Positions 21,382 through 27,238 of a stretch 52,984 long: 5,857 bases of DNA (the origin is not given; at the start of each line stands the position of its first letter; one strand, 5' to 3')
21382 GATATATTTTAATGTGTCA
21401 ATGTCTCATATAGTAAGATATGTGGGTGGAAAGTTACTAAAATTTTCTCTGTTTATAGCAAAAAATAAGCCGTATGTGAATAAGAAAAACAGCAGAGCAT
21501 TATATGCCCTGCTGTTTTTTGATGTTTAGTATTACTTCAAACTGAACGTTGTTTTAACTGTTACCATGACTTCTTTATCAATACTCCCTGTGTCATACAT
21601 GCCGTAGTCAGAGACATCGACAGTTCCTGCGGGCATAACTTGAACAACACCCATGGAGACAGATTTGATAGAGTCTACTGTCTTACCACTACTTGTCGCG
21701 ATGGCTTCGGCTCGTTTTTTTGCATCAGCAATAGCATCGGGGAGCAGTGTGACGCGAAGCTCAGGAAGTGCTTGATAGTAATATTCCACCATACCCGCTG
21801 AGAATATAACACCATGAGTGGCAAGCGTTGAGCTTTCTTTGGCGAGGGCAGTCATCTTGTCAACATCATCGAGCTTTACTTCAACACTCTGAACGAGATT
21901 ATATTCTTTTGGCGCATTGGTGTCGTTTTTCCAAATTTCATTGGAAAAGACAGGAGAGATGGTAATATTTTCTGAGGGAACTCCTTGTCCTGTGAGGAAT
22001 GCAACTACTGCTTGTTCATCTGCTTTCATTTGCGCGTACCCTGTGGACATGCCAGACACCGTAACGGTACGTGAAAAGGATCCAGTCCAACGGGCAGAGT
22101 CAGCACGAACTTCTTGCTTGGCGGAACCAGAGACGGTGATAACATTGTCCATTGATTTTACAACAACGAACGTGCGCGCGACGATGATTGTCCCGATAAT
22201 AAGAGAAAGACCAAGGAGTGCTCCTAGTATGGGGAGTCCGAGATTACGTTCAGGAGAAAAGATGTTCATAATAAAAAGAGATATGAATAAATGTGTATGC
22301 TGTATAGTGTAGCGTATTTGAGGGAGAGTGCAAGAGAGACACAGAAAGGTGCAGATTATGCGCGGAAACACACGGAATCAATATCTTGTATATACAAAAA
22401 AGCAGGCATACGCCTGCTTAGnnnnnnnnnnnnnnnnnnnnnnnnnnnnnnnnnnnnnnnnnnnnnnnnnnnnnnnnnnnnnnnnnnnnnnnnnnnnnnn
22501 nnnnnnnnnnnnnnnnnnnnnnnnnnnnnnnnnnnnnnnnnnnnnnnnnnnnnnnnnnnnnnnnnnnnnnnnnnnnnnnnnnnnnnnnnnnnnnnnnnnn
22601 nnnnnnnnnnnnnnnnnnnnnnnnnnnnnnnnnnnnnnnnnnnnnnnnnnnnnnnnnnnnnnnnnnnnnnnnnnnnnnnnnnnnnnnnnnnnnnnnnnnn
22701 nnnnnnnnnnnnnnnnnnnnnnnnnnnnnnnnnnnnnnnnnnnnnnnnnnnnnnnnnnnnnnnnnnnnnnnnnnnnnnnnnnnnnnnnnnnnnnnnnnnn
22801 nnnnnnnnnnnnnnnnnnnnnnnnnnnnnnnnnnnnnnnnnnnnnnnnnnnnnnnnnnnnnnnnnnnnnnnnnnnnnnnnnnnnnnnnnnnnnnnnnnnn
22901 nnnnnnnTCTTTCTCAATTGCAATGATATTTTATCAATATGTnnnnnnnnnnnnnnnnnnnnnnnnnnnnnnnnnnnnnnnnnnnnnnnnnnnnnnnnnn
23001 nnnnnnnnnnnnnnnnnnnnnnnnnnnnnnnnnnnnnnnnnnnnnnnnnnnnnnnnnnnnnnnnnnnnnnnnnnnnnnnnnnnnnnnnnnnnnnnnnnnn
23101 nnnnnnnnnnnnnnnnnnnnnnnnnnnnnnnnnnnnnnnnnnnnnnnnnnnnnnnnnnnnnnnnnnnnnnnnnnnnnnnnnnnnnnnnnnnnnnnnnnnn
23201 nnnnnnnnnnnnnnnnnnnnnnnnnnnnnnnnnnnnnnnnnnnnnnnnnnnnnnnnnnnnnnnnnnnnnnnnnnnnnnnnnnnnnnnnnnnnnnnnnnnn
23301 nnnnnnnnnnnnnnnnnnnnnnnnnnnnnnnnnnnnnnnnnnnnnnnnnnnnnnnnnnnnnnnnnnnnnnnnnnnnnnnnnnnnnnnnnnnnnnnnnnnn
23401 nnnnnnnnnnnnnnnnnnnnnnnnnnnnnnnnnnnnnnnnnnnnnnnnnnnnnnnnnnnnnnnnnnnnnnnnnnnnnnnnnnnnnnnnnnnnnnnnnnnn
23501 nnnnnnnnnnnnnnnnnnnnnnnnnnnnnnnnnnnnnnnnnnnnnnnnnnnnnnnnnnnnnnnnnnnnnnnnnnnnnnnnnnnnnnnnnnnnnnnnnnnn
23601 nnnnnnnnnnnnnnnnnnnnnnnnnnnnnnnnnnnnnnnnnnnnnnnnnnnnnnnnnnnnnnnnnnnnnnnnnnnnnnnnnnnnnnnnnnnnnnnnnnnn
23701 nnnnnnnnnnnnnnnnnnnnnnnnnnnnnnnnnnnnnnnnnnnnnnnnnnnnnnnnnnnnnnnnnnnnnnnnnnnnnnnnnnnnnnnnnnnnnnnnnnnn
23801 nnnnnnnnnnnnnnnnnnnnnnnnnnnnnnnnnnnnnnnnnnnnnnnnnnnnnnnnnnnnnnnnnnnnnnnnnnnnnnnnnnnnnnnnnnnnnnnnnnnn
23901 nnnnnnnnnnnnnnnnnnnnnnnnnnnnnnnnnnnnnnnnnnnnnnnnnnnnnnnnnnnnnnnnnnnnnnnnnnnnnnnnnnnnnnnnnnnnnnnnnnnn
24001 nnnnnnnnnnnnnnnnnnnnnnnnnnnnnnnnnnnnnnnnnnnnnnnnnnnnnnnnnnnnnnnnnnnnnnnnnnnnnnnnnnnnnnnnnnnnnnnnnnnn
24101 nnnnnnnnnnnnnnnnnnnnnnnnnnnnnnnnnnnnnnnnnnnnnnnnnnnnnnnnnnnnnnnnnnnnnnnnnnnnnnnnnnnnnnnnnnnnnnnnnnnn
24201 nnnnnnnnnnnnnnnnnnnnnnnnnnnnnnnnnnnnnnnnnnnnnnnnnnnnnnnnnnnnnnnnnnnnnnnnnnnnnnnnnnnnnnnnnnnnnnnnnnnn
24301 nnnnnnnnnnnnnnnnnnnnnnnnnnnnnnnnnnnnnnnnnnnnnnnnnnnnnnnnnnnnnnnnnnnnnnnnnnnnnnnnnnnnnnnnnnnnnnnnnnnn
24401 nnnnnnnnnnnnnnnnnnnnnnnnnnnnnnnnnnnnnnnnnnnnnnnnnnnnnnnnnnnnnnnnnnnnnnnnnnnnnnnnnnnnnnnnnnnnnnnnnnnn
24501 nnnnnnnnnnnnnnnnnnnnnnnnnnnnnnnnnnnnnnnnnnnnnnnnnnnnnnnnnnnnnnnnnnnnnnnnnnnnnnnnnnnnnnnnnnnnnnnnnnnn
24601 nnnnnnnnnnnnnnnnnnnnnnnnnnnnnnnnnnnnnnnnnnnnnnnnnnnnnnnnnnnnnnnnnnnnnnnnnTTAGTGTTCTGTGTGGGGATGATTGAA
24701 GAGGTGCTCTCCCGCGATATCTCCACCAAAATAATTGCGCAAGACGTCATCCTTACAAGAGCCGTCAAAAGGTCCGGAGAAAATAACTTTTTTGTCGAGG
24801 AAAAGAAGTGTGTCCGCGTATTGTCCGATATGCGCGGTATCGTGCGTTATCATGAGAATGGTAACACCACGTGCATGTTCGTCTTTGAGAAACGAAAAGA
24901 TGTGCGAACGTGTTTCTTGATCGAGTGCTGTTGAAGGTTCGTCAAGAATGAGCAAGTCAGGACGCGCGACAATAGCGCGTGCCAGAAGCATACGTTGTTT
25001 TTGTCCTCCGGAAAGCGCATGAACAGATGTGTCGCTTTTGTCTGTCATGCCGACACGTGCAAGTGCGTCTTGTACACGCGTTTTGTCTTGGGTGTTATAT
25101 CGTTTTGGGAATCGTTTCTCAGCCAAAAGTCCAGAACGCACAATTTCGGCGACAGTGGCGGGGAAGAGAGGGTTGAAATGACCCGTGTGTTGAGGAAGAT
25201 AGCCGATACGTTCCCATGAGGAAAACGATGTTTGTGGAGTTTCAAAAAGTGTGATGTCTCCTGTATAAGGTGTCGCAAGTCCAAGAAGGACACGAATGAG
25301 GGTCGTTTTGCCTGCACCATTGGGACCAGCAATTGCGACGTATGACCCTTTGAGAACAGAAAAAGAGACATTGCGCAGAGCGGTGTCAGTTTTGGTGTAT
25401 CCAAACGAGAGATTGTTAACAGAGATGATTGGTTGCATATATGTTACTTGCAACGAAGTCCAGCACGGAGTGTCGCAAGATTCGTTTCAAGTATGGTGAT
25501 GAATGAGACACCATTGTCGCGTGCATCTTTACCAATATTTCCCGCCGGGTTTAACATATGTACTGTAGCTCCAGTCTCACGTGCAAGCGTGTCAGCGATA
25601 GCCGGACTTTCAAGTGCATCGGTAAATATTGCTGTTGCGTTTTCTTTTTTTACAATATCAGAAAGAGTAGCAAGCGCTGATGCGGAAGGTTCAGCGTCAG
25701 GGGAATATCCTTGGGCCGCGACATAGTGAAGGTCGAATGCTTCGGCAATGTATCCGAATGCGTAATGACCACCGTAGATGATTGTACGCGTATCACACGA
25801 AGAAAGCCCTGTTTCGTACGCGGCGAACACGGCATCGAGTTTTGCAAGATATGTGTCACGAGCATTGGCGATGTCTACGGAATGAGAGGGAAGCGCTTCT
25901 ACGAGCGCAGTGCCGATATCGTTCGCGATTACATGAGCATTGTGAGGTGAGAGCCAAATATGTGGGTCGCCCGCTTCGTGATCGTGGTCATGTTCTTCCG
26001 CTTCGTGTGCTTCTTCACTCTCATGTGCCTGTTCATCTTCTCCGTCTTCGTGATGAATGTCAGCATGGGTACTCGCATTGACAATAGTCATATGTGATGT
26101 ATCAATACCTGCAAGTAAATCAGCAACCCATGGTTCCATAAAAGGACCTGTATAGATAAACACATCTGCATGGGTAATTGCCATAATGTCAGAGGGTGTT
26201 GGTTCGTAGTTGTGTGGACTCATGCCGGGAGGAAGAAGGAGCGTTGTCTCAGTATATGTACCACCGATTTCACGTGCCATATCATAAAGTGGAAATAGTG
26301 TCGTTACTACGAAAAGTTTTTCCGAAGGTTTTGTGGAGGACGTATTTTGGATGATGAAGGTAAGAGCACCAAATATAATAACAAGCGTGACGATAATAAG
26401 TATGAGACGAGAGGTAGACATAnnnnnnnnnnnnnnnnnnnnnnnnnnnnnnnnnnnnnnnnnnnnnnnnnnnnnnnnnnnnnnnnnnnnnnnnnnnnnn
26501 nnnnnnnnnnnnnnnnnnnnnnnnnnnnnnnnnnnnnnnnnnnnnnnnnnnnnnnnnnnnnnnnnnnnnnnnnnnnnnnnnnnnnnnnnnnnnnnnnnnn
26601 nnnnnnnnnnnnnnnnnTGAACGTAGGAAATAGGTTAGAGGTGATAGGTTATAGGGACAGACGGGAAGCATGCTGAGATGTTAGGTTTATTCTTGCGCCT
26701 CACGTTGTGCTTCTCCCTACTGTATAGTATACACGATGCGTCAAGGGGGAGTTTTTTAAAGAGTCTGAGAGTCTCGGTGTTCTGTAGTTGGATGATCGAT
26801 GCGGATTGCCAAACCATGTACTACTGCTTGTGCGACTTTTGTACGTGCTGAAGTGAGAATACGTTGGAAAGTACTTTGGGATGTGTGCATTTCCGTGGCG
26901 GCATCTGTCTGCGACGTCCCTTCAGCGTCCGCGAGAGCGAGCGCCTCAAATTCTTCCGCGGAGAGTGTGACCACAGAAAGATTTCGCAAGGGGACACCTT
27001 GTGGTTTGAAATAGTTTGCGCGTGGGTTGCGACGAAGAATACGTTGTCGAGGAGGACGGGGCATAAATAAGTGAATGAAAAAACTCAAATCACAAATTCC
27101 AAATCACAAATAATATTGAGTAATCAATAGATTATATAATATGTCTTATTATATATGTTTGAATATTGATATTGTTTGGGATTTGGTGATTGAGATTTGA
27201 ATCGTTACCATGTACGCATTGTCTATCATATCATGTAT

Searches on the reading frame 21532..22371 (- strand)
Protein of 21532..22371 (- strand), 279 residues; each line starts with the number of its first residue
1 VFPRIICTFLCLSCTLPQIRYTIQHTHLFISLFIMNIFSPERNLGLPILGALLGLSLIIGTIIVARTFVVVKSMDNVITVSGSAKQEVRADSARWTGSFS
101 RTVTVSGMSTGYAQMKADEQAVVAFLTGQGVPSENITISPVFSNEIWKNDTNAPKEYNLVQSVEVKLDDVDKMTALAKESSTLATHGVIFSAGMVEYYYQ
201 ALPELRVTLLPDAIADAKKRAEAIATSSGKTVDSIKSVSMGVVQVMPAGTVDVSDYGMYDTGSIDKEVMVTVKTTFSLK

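Call 63: search_protein_families(library=pfam, proteins=[window:21532-22371:-])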
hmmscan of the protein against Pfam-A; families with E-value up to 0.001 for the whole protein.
window:21532-22371:- (279 aa): 1 family
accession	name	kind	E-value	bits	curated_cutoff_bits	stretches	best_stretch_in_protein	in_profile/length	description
PF04402.19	SIMPL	-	4.9e-21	76.4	25.2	1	78-275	1-204/205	Protein of unknown function (DUF541)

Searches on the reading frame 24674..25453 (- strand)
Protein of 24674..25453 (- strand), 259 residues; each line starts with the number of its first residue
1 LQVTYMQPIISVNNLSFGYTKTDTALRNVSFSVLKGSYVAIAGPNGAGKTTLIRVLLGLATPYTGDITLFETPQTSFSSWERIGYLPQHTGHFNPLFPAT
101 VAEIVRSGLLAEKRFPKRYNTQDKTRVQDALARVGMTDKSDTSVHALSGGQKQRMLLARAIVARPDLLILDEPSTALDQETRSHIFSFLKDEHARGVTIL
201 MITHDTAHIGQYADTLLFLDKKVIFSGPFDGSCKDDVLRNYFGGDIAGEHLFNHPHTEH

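Call 64: search_protein_families(library=pfam, proteins=[window:24674-25453:-])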
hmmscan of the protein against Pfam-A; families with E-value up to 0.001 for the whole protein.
window:24674-25453:- (259 aa): 4 families
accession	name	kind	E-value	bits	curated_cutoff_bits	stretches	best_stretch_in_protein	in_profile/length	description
PF00005.33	ABC_tran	-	4.7e-32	111.9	25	1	26-174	1-136/137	ABC transporter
PF13304.12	AAA_21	-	3.2e-12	47.6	27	2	70-206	170-300/304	AAA domain, putative AbiEii toxin, Type IV TA system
PF02463.25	SMC_N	-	8.4e-08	32.3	40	1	124-211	120-204/220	RecF/RecN/SMC N terminal domain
PF05729.18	NACHT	-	0.0009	19.6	26.7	0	38-56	2-20/167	NACHT domain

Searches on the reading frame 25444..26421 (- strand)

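Call 14: search_protein_families(library=pfam, proteins=[window:25444-26421:-])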
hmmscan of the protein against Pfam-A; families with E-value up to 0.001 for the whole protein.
window:25444-26421:- (325 aa): 1 family
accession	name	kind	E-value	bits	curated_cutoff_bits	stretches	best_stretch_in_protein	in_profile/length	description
PF01297.22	ZnuA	-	6.9e-71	239.2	29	1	38-320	1-262/263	Zinc-uptake complex component A periplasmic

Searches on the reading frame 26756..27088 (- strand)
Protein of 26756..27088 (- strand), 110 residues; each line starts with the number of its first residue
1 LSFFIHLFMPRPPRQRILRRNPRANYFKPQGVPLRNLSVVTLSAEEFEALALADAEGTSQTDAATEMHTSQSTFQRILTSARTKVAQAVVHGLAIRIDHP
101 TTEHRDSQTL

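Call 14: search_protein_families(library=pfam, proteins=[window:26756-27088:-])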
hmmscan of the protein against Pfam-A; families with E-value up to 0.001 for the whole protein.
window:26756-27088:- (110 aa): 2 families
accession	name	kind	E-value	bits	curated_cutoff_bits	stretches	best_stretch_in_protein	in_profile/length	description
PF02001.22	DUF134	-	8.9e-18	65.1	27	1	11-97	6-90/98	Protein of unknown function DUF134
PF08281.18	Sigma70_r4_2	-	0.00013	22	25.7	1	41-84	10-53/54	Sigma-70, region 4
